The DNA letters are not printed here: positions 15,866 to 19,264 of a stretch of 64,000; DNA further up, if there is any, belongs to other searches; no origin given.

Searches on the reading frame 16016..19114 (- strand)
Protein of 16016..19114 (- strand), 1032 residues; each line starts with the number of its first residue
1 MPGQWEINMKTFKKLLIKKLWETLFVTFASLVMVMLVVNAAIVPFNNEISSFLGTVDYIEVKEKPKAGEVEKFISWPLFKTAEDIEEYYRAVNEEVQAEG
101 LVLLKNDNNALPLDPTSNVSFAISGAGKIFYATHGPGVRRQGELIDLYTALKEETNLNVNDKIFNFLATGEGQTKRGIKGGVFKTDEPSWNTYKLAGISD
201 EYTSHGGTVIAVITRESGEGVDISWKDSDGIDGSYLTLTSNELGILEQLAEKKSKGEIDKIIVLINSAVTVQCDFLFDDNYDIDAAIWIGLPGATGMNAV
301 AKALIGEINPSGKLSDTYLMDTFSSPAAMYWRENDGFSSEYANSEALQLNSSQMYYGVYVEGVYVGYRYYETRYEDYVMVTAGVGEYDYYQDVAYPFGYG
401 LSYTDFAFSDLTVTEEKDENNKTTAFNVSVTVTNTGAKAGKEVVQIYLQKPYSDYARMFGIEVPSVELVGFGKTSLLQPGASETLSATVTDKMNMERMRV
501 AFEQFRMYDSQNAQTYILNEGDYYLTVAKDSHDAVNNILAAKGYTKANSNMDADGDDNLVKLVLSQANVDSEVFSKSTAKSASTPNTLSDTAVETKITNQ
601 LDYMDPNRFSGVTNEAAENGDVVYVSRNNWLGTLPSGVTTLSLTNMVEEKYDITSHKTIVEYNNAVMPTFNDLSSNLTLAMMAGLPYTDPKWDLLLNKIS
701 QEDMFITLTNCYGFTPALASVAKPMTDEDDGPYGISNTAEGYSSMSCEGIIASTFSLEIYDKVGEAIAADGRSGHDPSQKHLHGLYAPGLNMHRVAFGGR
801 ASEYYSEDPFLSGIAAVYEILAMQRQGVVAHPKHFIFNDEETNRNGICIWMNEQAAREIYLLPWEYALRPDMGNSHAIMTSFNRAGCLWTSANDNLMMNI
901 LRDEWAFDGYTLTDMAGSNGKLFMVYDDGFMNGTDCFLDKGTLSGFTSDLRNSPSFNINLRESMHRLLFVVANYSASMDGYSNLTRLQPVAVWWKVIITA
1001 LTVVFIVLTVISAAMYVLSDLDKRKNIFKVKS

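Call 19: search_protein_families(library=pfam, proteins=[window:16016-19114:-], max_evalue=0.001)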
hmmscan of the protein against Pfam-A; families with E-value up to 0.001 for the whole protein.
window:16016-19114:- (1032 aa): 3 families
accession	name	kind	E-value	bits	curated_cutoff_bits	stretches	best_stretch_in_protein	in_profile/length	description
PF01915.27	Glyco_hydro_3_C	-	2.8e-19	70.3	31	1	101-367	1-200/200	Glycosyl hydrolase family 3 C-terminal domain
PF00933.27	Glyco_hydro_3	-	1.8e-14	54.3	27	1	752-916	92-253/316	Glycosyl hydrolase family 3 N terminal domain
PF14310.12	Fn3-like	-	4.9e-08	33.4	25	1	442-493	1-45/71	Fibronectin type III-like domain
